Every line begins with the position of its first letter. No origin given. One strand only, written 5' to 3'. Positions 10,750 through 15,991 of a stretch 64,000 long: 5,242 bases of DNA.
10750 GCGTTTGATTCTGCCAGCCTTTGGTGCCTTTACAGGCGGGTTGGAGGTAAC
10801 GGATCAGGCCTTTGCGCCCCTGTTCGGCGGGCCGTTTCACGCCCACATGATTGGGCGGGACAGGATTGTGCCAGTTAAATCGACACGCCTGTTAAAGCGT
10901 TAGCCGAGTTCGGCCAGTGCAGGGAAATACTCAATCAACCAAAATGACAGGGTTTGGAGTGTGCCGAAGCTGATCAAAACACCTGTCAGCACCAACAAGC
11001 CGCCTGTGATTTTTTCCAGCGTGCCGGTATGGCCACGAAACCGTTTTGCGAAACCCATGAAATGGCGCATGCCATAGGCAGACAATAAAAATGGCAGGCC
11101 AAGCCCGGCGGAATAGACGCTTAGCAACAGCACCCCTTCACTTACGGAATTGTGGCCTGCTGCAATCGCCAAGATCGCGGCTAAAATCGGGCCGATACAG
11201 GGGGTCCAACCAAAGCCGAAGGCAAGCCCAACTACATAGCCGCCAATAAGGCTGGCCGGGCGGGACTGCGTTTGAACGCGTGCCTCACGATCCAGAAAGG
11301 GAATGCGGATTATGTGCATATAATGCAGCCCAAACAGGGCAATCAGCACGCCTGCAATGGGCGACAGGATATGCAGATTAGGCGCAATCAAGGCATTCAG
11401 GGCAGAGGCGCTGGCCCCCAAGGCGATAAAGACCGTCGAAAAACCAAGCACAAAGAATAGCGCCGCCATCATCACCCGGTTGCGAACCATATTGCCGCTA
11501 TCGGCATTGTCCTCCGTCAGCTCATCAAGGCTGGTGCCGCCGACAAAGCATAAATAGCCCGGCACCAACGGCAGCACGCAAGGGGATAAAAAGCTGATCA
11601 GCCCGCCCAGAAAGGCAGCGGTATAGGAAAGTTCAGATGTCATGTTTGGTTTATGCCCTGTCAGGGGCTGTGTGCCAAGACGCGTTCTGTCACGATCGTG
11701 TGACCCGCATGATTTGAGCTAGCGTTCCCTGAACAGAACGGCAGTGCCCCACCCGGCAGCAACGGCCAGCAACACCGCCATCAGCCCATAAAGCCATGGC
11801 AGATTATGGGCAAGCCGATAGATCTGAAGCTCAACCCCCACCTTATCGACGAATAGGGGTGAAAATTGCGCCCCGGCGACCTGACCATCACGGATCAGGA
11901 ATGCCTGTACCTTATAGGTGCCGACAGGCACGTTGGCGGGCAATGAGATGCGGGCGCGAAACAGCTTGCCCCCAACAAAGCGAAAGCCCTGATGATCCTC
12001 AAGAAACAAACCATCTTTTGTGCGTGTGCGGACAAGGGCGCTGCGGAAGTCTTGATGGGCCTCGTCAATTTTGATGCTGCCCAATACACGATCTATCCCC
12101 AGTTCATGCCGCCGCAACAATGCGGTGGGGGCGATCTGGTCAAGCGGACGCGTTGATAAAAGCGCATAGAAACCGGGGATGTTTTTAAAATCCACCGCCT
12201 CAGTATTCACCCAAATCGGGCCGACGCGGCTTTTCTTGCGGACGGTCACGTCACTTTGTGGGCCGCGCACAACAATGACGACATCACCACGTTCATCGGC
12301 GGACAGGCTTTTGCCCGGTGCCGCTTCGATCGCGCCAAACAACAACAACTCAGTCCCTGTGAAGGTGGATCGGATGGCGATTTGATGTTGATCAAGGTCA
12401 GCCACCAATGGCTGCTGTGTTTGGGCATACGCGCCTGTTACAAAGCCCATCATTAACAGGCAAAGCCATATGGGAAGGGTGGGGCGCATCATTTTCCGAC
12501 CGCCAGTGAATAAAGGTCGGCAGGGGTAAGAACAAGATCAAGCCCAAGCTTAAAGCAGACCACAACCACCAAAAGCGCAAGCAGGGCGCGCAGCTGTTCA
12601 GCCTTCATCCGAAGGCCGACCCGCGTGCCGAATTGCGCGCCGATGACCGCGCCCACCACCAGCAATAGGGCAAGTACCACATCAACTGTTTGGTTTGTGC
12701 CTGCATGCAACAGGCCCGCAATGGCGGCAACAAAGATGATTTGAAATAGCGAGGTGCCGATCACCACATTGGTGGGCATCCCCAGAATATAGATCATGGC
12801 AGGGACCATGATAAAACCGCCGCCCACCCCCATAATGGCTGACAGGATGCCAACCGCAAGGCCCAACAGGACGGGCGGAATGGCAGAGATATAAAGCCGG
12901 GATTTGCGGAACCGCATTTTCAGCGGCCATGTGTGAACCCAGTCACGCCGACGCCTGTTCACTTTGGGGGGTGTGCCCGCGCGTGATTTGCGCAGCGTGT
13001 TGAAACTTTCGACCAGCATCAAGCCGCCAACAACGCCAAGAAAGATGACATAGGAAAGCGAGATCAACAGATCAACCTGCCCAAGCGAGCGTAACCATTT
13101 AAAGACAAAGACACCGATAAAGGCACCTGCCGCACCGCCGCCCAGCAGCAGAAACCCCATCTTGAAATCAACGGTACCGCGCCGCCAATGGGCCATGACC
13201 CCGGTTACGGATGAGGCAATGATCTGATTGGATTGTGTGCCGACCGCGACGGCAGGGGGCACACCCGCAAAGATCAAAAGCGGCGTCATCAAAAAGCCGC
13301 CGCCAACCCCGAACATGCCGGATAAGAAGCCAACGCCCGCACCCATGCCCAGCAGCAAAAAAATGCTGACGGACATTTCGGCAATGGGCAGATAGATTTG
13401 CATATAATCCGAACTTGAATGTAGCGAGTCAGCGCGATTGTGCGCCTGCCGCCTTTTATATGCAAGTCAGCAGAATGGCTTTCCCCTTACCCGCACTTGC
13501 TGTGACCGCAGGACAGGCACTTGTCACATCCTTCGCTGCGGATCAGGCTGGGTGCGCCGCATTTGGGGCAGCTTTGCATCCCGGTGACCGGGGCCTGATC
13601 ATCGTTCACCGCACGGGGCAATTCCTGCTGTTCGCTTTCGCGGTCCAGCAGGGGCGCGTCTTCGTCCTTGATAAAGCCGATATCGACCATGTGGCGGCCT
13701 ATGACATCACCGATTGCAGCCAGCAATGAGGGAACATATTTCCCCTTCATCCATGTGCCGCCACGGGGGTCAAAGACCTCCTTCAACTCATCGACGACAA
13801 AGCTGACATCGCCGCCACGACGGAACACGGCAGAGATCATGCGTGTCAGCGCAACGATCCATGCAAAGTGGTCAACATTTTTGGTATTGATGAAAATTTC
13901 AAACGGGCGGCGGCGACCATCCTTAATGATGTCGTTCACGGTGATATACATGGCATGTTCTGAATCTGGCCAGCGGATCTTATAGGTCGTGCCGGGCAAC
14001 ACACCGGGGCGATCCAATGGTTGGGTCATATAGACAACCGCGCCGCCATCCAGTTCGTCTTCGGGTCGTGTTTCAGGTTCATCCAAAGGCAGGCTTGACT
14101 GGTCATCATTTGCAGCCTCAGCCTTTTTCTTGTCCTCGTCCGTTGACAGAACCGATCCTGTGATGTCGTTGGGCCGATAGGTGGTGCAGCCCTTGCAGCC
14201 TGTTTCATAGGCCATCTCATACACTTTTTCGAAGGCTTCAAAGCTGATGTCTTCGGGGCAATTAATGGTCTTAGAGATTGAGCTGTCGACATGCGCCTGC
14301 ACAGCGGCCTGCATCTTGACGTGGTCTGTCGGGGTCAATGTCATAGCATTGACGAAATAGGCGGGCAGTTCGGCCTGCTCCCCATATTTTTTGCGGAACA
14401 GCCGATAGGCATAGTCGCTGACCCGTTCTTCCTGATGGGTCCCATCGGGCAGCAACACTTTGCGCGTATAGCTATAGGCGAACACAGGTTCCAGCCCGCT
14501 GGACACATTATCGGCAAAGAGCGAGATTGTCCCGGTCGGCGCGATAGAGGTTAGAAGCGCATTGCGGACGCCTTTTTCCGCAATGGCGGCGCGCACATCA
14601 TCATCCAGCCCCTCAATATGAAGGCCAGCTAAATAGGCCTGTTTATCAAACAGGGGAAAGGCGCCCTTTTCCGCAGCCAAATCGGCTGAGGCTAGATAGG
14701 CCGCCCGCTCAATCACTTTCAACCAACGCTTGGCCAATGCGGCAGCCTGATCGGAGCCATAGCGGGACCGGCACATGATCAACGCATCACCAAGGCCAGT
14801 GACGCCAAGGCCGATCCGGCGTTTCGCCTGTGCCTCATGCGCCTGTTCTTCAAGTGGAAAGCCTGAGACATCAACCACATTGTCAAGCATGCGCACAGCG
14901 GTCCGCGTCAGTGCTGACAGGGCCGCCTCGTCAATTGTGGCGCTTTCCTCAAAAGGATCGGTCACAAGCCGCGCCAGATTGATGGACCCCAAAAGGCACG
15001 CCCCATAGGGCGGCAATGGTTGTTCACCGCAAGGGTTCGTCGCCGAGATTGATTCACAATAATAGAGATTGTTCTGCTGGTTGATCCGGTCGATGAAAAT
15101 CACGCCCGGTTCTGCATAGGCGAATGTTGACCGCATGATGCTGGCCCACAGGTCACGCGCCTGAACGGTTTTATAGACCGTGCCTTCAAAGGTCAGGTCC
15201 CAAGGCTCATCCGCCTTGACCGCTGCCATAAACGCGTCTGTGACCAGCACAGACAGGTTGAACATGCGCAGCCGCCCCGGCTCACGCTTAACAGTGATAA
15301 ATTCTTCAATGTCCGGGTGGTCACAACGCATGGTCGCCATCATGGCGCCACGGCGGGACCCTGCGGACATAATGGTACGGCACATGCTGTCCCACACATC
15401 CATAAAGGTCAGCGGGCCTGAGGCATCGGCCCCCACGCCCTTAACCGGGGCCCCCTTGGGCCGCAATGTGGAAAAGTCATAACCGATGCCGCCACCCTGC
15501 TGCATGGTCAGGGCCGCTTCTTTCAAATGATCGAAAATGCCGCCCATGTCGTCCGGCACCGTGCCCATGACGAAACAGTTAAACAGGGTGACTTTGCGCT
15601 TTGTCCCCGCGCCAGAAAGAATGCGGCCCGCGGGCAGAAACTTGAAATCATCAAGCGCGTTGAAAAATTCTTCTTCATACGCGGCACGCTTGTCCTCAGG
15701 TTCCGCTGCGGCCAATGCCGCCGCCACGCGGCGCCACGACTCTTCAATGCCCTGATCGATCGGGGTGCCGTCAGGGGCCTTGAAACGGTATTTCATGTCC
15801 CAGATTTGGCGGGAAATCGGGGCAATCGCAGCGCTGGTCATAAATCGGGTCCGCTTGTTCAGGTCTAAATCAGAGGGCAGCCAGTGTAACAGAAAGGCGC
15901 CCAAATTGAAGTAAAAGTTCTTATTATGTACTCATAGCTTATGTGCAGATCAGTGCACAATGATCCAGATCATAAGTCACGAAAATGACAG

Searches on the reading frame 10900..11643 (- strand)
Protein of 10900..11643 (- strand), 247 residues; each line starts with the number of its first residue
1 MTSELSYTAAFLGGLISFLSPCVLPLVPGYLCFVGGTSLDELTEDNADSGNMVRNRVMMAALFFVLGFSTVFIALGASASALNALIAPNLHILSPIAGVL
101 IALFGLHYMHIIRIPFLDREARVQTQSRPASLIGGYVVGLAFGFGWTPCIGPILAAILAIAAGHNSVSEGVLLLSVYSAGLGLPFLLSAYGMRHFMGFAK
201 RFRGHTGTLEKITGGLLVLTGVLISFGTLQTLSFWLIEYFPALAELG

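Call 81: search_protein_families(library=pfam, proteins=[window:10900-11643:-], max_evalue=0.00001)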
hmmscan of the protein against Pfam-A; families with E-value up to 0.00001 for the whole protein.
window:10900-11643:- (247 aa): 1 family
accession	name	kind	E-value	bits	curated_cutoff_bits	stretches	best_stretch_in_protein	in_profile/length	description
PF02683.22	DsbD_TM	-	8.3e-12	45.3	27.1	1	8-197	5-190/219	Cytochrome C biogenesis protein transmembrane domain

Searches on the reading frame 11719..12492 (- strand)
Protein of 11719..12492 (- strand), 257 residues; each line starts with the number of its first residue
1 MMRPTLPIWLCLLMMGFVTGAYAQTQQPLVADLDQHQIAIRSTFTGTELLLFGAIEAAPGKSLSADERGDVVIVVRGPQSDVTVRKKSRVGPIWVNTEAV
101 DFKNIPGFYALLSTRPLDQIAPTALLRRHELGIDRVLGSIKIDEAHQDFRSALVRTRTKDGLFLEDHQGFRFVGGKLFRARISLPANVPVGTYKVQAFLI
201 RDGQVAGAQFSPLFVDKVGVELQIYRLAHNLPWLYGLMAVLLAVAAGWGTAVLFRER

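Call 82: search_protein_families(library=pfam, proteins=[window:11719-12492:-], max_evalue=0.00001)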
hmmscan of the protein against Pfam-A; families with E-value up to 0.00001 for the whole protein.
window:11719-12492:- (257 aa): 1 family
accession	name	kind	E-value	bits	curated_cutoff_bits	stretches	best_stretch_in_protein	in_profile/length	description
PF09608.15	Alph_Pro_TM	-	6.2e-80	268.7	24.5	1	29-255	2-226/227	Putative transmembrane protein (Alph_Pro_TM)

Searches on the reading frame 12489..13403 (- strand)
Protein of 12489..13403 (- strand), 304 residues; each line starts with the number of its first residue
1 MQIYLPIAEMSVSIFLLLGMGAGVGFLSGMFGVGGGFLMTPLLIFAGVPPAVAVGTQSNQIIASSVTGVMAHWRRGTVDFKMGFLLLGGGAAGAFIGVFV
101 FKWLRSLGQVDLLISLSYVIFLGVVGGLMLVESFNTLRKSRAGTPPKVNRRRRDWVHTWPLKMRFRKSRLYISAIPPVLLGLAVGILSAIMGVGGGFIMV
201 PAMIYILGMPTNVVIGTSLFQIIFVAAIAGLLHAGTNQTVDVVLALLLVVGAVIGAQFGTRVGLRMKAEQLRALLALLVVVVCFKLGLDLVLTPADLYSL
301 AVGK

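Call 82: search_protein_families(library=pfam, proteins=[window:12489-13403:-], max_evalue=0.00001)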
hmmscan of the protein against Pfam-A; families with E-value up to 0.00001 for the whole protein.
window:12489-13403:- (304 aa): 1 family
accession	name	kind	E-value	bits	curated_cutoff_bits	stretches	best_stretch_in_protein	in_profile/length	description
PF01925.25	TauE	-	6.5e-54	183.5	32.6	1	17-286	1-237/237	Sulfite exporter TauE/SafE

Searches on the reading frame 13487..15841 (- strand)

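Call 82: search_protein_families(library=pfam, proteins=[window:13487-15841:-], max_evalue=0.00001)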
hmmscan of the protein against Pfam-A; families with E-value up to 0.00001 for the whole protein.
window:13487-15841:- (784 aa): 3 families
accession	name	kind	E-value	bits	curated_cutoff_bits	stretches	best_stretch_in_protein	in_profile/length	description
PF02867.20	Ribonuc_red_lgC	-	1.2e-126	423.9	23.9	1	88-555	2-523/523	Ribonucleotide reductase, barrel domain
PF00317.26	Ribonuc_red_lgN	-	1e-13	51.6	28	1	9-82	6-76/77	Ribonucleotide reductase, all-alpha domain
PF12637.14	TSCPD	-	9.1e-10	39.2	22.8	1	625-718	8-88/88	TSCPD domain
